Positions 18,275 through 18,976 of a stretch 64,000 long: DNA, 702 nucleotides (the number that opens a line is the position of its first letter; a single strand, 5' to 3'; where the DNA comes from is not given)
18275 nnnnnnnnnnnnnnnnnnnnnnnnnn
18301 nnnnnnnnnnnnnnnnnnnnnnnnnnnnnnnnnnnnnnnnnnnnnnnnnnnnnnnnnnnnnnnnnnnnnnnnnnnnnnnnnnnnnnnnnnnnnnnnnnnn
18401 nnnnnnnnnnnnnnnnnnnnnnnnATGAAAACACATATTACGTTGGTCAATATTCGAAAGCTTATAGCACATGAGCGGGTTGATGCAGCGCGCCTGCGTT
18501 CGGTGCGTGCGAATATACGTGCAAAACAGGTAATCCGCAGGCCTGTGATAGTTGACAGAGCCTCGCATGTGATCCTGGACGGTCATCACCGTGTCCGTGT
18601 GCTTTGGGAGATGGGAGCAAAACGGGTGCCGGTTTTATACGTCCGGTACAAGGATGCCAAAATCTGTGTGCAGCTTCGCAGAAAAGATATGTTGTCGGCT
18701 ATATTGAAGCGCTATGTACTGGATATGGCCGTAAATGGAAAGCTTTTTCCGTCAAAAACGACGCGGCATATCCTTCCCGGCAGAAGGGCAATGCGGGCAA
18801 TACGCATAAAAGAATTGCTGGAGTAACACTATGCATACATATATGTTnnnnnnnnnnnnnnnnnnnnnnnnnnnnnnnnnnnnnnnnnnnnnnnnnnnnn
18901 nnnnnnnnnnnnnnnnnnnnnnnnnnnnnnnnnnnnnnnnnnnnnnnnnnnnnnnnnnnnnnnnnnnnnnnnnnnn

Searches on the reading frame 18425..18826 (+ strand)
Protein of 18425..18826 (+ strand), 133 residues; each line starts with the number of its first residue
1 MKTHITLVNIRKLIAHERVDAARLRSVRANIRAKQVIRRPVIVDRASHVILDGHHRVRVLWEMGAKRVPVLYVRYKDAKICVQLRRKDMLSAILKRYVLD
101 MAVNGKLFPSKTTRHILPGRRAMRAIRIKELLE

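Call 5: search_protein_families(library=pfam, proteins=[window:18425-18826:+])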
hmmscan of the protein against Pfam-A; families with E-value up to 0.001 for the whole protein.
window:18425-18826:+ (133 aa): 0 families

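Call 10: find_homologous_proteins(query=window:18425-18826:+)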
Query window:18425-18826:+ (133 aa): 75 proteins with E <= 0.001 among 92 candidates.
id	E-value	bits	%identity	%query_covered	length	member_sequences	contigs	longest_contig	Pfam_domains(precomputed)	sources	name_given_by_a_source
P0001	1.1e-76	273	100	100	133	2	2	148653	-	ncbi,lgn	-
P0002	1.5e-66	240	89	100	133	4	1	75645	-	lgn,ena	-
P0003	1.2e-53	198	75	100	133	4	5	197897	-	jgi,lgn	-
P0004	3.0e-39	152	59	100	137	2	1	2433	PF02195.27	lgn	-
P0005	1.8e-38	149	59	100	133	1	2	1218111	-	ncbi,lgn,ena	-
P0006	2.5e-38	149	56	99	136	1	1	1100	-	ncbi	-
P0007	3.7e-37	145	59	99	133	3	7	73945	-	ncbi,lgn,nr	ncbi:ParB N-terminal domain-containing protein [Candidatus Gottesmanbacteria bacterium]|nr:ParB N-te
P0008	4.1e-37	145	56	98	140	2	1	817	-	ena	-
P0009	7.6e-37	144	58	98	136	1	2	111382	-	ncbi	-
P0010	1.1e-36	144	54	100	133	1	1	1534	-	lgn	-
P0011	1.4e-36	143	58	99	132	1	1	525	-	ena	-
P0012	3.1e-36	142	55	99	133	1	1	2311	-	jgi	-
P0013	4.6e-36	142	58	99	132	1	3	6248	PF02195.27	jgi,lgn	jgi:hypothetical protein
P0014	1.1e-35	140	54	100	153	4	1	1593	-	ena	-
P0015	1.7e-35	140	54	100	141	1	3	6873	-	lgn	-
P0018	1.6e-34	137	52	99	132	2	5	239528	-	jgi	jgi:hypothetical protein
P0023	5.8e-34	135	54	100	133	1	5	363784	PF02195.27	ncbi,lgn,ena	-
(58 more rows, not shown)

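Call 11: search_protein_families(library=ncbifam, proteins=[window:18425-18826:+], max_evalue=0.01)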
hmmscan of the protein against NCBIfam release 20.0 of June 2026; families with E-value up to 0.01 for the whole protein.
window:18425-18826:+ (133 aa): 2 families
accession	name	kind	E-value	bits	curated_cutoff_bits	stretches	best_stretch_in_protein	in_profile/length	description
NF053625.1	SerKinSerKArch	equivalog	8.1e-16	57.9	380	1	4-82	15-97/244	ADP-dependent L-serine kinase SerK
NF033589.0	staphy_B_SbnI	equivalog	4.4e-09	36.1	350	1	2-75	5-81/254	bifunctional transcriptional regulator/O-phospho-L-serine synthase SbnI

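Call 14: find_related_loci(query=A1, collection=genome_contigs, flank=5000)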
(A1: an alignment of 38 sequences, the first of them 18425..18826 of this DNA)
Query A1 (133 aa) in genome_contigs; peptide patterns used: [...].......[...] (x = any residue, [..] = any of these).
599 stretches matched a pattern (row limit reached: there are more); 376 encode a relative of the query (tblastn E <= 1e-3); the best 80 are kept; 80 distinct loci.
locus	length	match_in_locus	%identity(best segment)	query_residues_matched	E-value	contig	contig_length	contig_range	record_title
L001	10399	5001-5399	75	1-133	3e-60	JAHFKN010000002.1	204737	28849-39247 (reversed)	MAG: Candidatus Gottesmanbacteria bacterium isolate nzgw410 NODE_37_length_204738_cov_18.718000, whole genome shotgun se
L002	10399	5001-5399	59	1-133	5e-45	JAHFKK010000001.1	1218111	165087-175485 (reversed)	MAG: Candidatus Gottesmanbacteria bacterium isolate nzgw408 NODE_1_length_1218112_cov_6.992134, whole genome shotgun seq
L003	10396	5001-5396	59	1-132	4e-43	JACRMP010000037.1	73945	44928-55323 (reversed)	MAG: Candidatus Gottesmanbacteria bacterium isolate NC_groundwater_1910_Pr3_S2p5_48_11 SR2-18-S2p5_coassembly_scaffold_4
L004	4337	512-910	54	1-133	6e-40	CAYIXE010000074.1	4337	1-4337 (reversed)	MAG TPA_asm: uncultured Gammaproteobacteria bacterium isolate ERP119705_co7_214 genome assembly, contig: NODE_15576_leng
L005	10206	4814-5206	47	1-131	2e-34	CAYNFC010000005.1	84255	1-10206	MAG TPA_asm: uncultured Gammaproteobacteria bacterium isolate binchicken_co266_245 genome assembly, contig: NODE_649_len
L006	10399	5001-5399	41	1-133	5e-31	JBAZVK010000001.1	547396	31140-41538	MAG: Patescibacteria group bacterium isolate SO_2017_GW1_250 NODE_97_length_547396_cov_7.957007_OW334_2017, whole genome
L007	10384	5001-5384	41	5-132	3e-29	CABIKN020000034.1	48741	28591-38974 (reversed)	Candidatus Roizmanbacteria bacterium isolate CandRoiz1 genome assembly, contig: CANDROIZ_Contig_4, whole genome shotgun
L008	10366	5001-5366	39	1-122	7e-28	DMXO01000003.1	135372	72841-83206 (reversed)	MAG TPA_asm: Candidatus Magasanikbacteria bacterium isolate UBA11699 contig_8, whole genome shotgun sequence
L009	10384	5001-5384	39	5-132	1e-26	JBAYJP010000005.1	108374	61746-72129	MAG: Candidatus Magasanikiibacteriota bacterium isolate SO_2016_GW1_59 scaffold00417_OW334_2016, whole genome shotgun se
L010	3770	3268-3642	42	5-131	5e-26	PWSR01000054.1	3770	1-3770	MAG: Clostridia bacterium isolate CSSed11_154 CS-Sed11-C61159, whole genome shotgun sequence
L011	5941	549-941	40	1-131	7e-26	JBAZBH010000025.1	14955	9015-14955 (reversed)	MAG: Patescibacteria group bacterium isolate SO_2017_GW1_108 NODE_14906_length_14955_cov_1.220326_OW334_2017, whole geno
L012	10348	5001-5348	42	1-118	2e-24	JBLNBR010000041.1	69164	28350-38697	MAG: Ignavibacteriales bacterium isolate MAG146 PRJNA950955_bin8_renamed_40, whole genome shotgun sequence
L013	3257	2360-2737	40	4-131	3e-24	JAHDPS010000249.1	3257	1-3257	MAG: Bacillota bacterium isolate SM1-B18.1 k141_36518, whole genome shotgun sequence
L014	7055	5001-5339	45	5-120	3e-24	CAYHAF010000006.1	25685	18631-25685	MAG TPA_asm: uncultured Candidatus Saccharibacteria bacterium isolate ERP119294_co1_87 genome assembly, contig: NODE_222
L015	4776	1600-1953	38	7-126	4e-24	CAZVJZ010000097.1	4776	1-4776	MAG TPA_asm: uncultured Candidatus Bathyarchaeia archaeon isolate binchicken_co133_1 genome assembly, contig: NODE_16435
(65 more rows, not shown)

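Call 47: find_encoding_contigs(protein=P0002, flank=4000, max_places=2)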
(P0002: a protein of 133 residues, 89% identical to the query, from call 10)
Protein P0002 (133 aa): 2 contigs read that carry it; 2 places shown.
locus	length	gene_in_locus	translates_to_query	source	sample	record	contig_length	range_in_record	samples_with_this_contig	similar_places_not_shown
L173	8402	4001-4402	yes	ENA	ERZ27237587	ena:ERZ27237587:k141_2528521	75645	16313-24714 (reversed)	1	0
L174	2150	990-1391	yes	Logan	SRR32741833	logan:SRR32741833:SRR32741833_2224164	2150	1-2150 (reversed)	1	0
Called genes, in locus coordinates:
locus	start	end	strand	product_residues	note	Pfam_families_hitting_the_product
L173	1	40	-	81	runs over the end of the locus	PF01541:GIY-YIG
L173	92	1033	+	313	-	PF00657:Lipase_GDSL (faint)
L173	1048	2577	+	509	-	PF00884:Sulfatase, PF01663:Phosphodiest (weak), PF16347:SGSH_C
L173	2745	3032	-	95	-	-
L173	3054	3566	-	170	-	PF04191:PEMT, PF04140:ICMT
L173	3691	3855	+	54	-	-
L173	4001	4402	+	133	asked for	-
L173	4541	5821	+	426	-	PF00291:PALP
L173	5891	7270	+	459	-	PF00579:tRNA-synt_1b, PF01588:tRNA_bind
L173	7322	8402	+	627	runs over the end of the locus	PF06480:FtsH_ext (weak), PF00004:AAA, PF07728:AAA_5 (faint), PF17862:AAA_lid_3, PF01434:Peptidase_M41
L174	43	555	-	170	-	PF04191:PEMT, PF04140:ICMT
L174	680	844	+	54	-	-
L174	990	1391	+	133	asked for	-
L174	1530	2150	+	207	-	?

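Call 48: find_encoding_contigs(protein=P0009, flank=4000, max_places=2)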
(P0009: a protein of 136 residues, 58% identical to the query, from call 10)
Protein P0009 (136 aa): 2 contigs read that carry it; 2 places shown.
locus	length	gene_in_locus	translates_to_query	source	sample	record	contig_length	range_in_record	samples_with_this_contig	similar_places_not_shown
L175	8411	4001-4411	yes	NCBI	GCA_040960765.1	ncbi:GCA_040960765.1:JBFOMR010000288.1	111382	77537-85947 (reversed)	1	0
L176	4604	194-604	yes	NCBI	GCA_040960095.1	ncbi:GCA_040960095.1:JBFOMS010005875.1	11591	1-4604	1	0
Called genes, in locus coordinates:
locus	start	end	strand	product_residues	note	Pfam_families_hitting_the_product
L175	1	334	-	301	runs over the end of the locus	-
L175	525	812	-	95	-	-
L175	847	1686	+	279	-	PF02481:DNA_processg_A, PF17782:WHD_DprA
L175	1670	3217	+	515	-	PF13541:ChlI, PF07728:AAA_5 (faint), PF01078:Mg_chelatase, PF05496:RuvB_N (faint), PF00004:AAA (faint), PF13335:Mg_chelatase_C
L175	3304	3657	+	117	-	PF01939:NucS_C (faint), PF02021:UPF0102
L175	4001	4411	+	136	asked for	-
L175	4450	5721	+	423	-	PF00291:PALP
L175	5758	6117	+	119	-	-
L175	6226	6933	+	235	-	PF01177:Asp_Glu_race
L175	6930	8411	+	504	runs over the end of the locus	PF04073:tRNA_edit, PF00579:tRNA-synt_1b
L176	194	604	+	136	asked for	-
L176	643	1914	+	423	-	PF00291:PALP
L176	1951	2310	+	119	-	-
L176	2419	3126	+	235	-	PF01177:Asp_Glu_race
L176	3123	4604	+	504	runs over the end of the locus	PF04073:tRNA_edit, PF00579:tRNA-synt_1b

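Call 49: find_encoding_contigs(protein=P0018, flank=4000, max_places=2)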
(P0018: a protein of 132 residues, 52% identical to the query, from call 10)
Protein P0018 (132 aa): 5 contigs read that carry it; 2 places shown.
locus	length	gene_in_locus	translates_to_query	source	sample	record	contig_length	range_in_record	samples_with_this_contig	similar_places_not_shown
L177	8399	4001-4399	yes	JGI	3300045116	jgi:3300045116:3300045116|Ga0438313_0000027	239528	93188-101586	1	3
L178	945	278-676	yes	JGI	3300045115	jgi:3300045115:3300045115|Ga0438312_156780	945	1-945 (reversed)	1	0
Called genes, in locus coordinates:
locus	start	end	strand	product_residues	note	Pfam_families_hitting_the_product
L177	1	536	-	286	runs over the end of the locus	PF02899:Phage_int_SAM_1, PF13495:Phage_int_SAM_4, PF00589:Phage_integrase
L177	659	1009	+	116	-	PF04977:DivIC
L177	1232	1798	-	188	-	-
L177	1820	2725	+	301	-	-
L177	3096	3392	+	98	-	-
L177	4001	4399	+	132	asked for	-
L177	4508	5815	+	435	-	PF00291:PALP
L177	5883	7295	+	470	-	PF00579:tRNA-synt_1b, PF01588:tRNA_bind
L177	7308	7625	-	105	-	-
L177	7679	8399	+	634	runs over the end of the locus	PF06480:FtsH_ext, PF00004:AAA, PF07728:AAA_5 (faint), PF17862:AAA_lid_3, PF01434:Peptidase_M41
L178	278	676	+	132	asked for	-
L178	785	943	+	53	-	?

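Call 50: find_encoding_contigs(protein=P0023, flank=4000, max_places=2)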
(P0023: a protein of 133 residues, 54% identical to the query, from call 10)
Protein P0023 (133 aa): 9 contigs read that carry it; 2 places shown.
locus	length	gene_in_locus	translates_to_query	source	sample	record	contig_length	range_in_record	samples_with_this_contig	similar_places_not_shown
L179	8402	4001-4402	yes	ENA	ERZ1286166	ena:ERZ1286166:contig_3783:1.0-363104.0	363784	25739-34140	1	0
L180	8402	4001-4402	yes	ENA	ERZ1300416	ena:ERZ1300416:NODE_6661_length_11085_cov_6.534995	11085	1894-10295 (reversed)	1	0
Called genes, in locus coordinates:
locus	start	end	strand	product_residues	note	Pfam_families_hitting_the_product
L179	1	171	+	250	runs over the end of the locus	PF01978:TrmB, PF11495:TrmB_EBD_N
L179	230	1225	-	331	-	PF02661:Fic, PF00376:MerR (faint), PF13411:MerR_1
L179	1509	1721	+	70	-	-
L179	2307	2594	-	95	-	-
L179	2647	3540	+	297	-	PF13683:rve_3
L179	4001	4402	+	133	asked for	PF02195:ParB_N (weak)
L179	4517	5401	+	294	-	PF00291:PALP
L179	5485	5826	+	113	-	PF00291:PALP (weak)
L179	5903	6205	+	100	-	PF00579:tRNA-synt_1b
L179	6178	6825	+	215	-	PF00579:tRNA-synt_1b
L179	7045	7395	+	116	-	PF01588:tRNA_bind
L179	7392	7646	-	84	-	-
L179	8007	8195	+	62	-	-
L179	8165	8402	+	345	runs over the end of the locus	PF00004:AAA, PF07728:AAA_5 (faint), PF17862:AAA_lid_3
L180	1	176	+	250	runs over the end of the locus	PF01978:TrmB, PF11495:TrmB_EBD_N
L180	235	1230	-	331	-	PF02661:Fic, PF00376:MerR (faint), PF13411:MerR_1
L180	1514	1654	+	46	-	-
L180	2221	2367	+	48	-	-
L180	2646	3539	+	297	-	PF13683:rve_3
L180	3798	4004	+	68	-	-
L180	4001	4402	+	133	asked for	PF02195:ParB_N (weak)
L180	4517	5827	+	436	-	PF00291:PALP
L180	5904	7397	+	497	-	PF00579:tRNA-synt_1b, PF01588:tRNA_bind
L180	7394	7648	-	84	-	-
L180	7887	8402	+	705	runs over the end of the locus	PF00004:AAA, PF07728:AAA_5 (faint), PF17862:AAA_lid_3, PF01434:Peptidase_M41, PF02739:5_3_exonuc_N (weak)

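Call 64: search_solved_structures(query=window:18425-18826:+, max_evalue=0.01, show_alignments=2)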
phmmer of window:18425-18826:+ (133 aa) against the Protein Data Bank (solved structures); distinct sequences matched with E-value up to 0.01: 7.
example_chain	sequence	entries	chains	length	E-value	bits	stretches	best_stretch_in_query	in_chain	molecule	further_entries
1vk1_A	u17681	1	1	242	3.1e-09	40.5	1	5-80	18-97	Conserved hypothetical protein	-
5x0b_A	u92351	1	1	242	8e-08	35.9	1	6-77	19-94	Free serine kinase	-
5uje_A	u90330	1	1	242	1.5e-07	35.1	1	3-74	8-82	SbnI protein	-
5x0j_A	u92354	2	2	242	2e-07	34.7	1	6-77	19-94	Free serine kinase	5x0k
5x0e_A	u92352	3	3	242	4.2e-07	33.6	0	7-77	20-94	Free serine kinase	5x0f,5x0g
6nr6_A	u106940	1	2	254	0.00019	25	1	5-74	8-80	Bifunctional transcriptional regulator/O-phospho-L-serine synthase SbnI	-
5ujd_A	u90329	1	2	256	0.0002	25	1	5-74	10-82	Siderophore biosynthesis protein SbnI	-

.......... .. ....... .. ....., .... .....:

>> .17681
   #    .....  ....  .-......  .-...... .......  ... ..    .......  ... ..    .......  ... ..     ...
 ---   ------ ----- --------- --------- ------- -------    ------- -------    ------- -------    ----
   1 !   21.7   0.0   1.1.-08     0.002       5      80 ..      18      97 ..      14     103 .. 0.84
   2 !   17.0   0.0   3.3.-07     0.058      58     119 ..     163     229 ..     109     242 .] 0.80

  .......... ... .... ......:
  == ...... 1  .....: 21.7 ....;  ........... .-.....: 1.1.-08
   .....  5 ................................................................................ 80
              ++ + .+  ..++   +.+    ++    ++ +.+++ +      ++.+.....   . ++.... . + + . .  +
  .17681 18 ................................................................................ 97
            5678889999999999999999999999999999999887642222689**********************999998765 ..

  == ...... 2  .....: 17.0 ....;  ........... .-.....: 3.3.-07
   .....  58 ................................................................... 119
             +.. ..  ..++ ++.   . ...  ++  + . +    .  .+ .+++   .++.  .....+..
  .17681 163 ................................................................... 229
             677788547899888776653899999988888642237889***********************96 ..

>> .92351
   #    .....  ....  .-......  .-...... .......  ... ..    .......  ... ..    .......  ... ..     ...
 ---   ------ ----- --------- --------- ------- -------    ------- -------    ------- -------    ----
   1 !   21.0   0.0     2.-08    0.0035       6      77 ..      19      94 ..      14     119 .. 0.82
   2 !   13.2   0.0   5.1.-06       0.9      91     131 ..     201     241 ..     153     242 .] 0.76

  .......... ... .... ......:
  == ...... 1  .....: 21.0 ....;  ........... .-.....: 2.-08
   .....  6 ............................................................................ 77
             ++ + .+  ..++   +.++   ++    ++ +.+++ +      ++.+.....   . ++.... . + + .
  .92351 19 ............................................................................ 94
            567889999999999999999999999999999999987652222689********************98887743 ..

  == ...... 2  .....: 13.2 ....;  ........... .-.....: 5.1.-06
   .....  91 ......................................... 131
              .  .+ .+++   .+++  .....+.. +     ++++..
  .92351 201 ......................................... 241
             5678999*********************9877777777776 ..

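Call 74: find_encoding_contigs(protein=P0001, flank=500, max_places=2)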
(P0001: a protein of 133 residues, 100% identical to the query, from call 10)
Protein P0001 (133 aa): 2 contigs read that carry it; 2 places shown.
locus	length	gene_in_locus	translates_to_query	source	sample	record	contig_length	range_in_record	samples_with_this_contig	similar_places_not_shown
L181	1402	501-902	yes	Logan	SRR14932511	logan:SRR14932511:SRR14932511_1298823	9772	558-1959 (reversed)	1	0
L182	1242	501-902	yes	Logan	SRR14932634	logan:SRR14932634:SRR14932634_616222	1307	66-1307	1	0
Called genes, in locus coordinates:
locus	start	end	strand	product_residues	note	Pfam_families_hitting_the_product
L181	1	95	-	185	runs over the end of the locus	PF04140:ICMT (weak), PF04191:PEMT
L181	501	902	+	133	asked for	-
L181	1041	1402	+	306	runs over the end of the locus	?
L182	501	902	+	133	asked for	-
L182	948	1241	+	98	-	?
